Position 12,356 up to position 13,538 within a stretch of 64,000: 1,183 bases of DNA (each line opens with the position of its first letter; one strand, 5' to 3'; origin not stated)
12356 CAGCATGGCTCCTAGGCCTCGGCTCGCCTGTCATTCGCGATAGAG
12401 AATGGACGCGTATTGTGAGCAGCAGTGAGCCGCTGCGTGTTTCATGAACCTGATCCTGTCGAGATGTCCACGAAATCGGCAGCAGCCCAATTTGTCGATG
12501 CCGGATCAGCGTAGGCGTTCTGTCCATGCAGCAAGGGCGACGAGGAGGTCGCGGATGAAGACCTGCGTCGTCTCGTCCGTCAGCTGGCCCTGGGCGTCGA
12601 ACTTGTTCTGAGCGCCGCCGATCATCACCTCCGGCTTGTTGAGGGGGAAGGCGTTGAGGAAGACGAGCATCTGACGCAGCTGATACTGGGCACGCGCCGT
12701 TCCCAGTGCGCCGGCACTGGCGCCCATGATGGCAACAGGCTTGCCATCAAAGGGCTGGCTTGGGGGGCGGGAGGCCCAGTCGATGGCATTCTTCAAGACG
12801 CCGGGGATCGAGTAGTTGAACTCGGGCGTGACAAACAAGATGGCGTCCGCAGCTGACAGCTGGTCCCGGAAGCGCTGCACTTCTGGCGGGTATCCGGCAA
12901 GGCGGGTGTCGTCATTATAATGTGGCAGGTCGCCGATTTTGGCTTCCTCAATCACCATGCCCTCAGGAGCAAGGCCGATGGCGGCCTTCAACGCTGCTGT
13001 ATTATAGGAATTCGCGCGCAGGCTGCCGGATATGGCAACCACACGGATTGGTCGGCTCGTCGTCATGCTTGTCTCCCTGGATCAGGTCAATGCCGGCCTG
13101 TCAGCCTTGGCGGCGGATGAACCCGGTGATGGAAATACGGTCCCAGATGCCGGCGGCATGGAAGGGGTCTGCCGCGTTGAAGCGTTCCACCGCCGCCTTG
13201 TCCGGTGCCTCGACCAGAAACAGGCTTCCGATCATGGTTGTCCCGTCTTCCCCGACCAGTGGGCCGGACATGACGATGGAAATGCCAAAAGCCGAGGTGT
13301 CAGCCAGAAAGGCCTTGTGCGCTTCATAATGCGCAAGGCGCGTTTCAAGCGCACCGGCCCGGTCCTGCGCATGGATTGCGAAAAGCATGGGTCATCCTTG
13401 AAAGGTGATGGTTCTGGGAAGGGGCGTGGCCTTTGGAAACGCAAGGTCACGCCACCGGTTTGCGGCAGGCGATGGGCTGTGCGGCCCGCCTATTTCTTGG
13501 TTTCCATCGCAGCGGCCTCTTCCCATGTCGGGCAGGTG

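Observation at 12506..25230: Twelve-gene co-directional locus joining the hydroxyquinol lower pathway to an ATZ/TRZ-type aminohydrolase and a sugar-type ABC importer, with no ring hydroxylase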

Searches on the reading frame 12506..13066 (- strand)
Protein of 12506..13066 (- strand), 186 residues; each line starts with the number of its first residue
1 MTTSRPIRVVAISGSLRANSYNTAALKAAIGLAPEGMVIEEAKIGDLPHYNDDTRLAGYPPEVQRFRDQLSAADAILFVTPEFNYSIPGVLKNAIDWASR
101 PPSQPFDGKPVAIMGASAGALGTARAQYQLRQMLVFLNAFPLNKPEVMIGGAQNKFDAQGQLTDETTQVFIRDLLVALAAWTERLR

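Call 4: search_protein_families(library=ncbifam, proteins=[window:12506-13066:-])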
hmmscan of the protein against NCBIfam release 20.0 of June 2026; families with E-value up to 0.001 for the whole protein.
window:12506-13066:- (186 aa): 6 families
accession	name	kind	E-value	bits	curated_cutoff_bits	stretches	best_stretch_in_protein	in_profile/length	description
TIGR02690.1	resist_ArsH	equivalog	6.9e-08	31.9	292.25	1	5-176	25-194/219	arsenical resistance protein ArsH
TIGR03566.1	FMN_reduc_MsuE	equivalog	1.8e-07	31.1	212.5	1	8-143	1-136/174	FMN reductase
TIGR03567.1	FMN_reduc_SsuE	equivalog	4.2e-07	30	164.05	1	8-139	1-129/171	NADPH-dependent FMN reductase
TIGR04037.1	LLM_duo_CE1759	subfamily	5.9e-06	26.1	175.9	1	59-139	58-136/199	CE1759 family FMN reductase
NF007859.0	PRK10569.1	equivalog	1.1e-05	25.3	225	1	7-135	1-126/191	NADPH-dependent FMN reductase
NF007280.0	PRK09739.1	equivalog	0.00018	21.2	162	1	46-96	55-103/199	NAD(P)H oxidoreductase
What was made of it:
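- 12506..13066 (-): ChrR/YieF-type NAD(P)H:quinone (FMN) reductase. SsuE and MsuE models score only 30-31 bits (call 4).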

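Call 34: search_protein_families(library=pfam, proteins=[window:12506-13066:-])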
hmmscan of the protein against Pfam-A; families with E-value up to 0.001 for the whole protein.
window:12506-13066:- (186 aa): 2 families
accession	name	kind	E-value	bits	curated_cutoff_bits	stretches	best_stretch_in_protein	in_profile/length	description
PF03358.20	FMN_red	-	6.8e-44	149.5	24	1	8-152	2-150/152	NADPH-dependent FMN reductase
PF02525.22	Flavodoxin_2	-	6.1e-08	33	27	1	9-116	3-133/198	Flavodoxin-like fold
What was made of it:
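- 12506..13066 (-): PF03358 (call 34).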

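Call 45: search_solved_structures(query=window:12506-13066:-, max_evalue=1e-8)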
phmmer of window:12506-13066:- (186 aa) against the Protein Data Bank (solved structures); distinct sequences matched with E-value up to 1e-8: 13.
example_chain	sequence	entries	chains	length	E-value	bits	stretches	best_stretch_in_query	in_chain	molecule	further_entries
1rtt_A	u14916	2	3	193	4.7e-73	247.7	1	2-182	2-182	conserved hypothetical protein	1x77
3s2y_A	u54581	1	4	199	2.1e-52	180.4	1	1-183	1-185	Chromate reductase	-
4h6p_A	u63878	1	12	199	1.6e-51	177.6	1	1-183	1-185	Chromate reductase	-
4hs4_A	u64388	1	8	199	3.9e-51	176.3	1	1-183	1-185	Chromate reductase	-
3svl_A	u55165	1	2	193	1.3e-42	148.5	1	6-185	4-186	protein yieF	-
3u7r_A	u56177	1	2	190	4.3e-36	127.3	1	9-184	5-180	NADPH-dependent FMN reductase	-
3fvw_A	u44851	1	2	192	4.1e-11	46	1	8-102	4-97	Putative NAD(P)H-dependent FMN reductase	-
3gfq_A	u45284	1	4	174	1.3e-09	41.1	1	47-141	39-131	FMN-dependent NADPH-azoreductase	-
7bx9_A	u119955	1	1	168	1.4e-09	40.9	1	44-144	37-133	Azoreductase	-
7f76_A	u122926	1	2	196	3.4e-09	39.7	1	8-141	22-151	FMN-dependent NADPH-quinone reductase (azoR)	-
3gfr_A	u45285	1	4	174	6.9e-09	38.7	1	47-144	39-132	FMN-dependent NADPH-azoreductase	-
1nni_1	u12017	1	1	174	8.6e-09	38.4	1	47-141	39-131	hypothetical protein yhda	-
2gsw_A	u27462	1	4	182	9.7e-09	38.2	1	47-141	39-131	yhdA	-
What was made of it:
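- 12506..13066 (-): It scores 248 bits against PA1204 (1rtt) and 148-180 bits against the chromate/quinone reductases ChrR and YieF (call 45).
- On Two-component flavin monooxygenase system: The nearest structures are ChrR/YieF/PA1204 quinone reductases (call 45).
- Closest known: tft lower pathway of Burkholderia. Same: a quinone reductase (call 45);
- A ChrR-type reductase is present here (call 45).
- Tried and rejected: Rejected in favour of a ChrR-type quinone reductase (calls 4, 45).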

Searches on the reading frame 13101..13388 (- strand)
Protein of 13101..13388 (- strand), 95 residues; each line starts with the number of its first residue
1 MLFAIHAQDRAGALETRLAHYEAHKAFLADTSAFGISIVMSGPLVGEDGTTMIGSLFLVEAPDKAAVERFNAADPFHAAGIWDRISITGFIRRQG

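Call 4: search_protein_families(library=ncbifam, proteins=[window:13101-13388:-])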
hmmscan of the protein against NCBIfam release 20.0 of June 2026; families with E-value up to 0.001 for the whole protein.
window:13101-13388:- (95 aa): 5 families
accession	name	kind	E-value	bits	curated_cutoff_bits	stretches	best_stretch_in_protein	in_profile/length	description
NF009502.0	PRK12863.1-1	equivalog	1.4e-14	54.2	137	1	1-88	1-84/96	YciI-like protein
NF009507.0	PRK12865.1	equivalog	2.4e-13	50.2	149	1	1-90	1-88/97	YciI-like protein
NF009503.0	PRK12863.1-3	equivalog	1.1e-11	45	145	1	1-90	1-87/98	YciI-like protein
NF008473.0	PRK11370.1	equivalog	5.9e-09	36.1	111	1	1-90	1-94/99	YciI family protein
NF009504.0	PRK12863.1-4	equivalog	2.9e-07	30.5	134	1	2-92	3-93/97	YciI-like protein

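Call 34: search_protein_families(library=pfam, proteins=[window:13101-13388:-])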
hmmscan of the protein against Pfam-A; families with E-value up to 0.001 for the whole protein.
window:13101-13388:- (95 aa): 1 family
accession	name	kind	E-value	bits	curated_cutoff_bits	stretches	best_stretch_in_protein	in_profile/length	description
PF03795.20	YCII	-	5.5e-15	56.1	24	1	1-90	1-94/95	YCII-related domain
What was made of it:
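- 13101..13388 (-): YciI-family protein, TftG-like. PF03795 (call 34).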

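Call 84: search_solved_structures(query=window:13101-13388:-, max_evalue=1, show_alignments=3)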
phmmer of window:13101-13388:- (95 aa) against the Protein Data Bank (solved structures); distinct sequences matched with E-value up to 1: 21.
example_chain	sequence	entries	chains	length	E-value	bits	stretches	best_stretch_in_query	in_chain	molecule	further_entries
6tjh_A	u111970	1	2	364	3.2e-12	49.9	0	39-55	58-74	Cake9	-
6tji_A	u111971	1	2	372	3.7e-12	49.7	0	39-55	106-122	Cake10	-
6tjg_A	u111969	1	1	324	2e-11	47.3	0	39-55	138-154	Cake8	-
8prj_A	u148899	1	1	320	1.5e-10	44.6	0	39-55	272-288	v31Bagel8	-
6tjf_A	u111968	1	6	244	5.3e-09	39.6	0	39-55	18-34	Cake6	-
4lbh_A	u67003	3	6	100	8.8e-09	38.9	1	1-83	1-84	5-chloro-2-hydroxyhydroquinone dehydrochlorinase (TftG)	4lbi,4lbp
6tje_A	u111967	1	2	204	1e-07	35.5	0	39-55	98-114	Cake5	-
6tjd_A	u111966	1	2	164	1.8e-06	31.5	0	39-55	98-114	Cake4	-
8prs_A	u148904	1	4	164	2.7e-05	27.7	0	39-55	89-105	nvBagel4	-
8pra_A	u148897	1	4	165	4.8e-05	27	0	39-55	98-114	Cell surface protein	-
6tjc_A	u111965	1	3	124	8.7e-05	26.1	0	39-55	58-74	Cake3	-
1mwq_A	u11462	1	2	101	0.006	20.3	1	1-90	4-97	HYPOTHETICAL PROTEIN HI0828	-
6tjb_A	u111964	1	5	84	0.013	19.1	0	39-55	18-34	Cake2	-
3hxj_A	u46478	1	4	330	0.031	18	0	39-76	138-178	Pyrrolo-quinoline quinone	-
8prd_A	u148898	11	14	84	0.057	17.1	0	39-55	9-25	Cell surface protein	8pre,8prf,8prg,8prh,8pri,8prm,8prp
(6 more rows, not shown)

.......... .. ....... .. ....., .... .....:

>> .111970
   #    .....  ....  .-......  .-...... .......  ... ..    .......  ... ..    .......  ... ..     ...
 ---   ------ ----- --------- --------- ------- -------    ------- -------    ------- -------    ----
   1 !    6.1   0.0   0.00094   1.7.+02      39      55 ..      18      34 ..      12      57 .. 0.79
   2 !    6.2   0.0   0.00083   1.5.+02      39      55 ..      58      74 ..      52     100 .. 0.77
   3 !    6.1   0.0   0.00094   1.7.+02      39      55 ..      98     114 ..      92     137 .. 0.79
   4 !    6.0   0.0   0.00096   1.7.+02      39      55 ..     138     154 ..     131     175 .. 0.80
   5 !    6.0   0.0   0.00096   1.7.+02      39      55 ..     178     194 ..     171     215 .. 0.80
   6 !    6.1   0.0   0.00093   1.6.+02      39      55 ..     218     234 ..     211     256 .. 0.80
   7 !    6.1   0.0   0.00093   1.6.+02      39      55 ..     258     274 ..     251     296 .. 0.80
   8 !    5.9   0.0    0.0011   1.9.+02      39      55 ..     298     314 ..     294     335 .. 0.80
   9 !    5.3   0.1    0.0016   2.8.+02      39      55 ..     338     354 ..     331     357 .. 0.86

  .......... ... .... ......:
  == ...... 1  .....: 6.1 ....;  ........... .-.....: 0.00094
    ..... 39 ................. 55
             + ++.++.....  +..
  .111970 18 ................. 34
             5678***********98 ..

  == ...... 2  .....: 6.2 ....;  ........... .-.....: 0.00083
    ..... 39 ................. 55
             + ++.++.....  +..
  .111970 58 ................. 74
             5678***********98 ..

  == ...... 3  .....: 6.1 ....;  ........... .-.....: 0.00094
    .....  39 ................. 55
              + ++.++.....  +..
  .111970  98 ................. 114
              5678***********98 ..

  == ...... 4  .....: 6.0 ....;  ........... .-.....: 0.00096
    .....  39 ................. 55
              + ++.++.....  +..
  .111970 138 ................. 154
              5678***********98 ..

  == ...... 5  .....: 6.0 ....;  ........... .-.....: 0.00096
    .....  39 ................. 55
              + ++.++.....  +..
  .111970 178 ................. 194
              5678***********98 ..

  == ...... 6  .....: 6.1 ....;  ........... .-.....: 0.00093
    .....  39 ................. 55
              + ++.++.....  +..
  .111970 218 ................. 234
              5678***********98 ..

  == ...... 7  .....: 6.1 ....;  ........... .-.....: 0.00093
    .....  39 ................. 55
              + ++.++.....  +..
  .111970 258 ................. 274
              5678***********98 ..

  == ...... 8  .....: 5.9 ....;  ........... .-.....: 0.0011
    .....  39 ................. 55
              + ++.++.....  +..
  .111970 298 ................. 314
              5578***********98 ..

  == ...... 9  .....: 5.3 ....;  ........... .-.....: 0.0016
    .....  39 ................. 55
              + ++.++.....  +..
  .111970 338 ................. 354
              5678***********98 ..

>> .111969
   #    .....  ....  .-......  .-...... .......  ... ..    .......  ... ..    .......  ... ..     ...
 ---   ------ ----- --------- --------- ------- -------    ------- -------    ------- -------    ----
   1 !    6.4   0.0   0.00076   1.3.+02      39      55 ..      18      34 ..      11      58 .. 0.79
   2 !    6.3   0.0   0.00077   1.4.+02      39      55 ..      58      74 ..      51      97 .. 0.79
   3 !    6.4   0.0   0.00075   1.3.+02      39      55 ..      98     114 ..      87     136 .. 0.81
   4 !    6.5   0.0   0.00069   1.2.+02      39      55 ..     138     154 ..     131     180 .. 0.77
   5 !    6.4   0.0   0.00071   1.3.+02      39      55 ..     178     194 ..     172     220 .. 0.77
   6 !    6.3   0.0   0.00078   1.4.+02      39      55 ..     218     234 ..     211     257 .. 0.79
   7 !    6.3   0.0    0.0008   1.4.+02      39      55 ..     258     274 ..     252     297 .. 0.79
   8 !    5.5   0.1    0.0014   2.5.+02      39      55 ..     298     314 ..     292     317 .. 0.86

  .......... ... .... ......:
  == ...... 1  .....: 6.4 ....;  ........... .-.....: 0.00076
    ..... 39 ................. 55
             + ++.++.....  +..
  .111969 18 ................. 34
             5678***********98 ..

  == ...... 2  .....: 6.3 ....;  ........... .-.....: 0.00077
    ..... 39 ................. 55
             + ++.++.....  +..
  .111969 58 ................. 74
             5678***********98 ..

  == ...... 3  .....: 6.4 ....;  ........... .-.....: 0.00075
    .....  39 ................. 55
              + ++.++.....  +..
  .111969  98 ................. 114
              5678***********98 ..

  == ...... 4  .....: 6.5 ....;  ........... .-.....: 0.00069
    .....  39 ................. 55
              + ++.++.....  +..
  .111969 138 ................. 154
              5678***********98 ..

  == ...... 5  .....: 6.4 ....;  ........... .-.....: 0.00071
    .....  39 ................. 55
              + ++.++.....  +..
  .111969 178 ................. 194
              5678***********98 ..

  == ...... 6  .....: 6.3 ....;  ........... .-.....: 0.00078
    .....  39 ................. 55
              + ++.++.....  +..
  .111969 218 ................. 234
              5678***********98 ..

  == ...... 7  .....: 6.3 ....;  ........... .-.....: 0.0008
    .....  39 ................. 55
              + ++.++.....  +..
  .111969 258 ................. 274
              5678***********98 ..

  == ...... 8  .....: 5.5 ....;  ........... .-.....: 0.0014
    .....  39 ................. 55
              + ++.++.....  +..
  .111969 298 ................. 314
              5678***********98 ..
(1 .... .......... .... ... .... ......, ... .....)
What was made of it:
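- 13101..13388 (-): The best genuine PDB match is TftG, the 5-chlorohydroxyquinol dehydrochlorinase (4lbh, E 9e-9), ahead of HI0828 (call 84).
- On tft-type (chloro)hydroxyquinol pathway: TftG is the best real PDB match (E 9e-9, residues 1-83; call 84).
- Closest known: tft lower pathway of Burkholderia. Same: a YciI-family protein (TftG is the best real PDB match, call 84);
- YciI is closest to TftG (call 84).
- Tried and rejected: These are artefacts of a short repeated motif (call 84).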
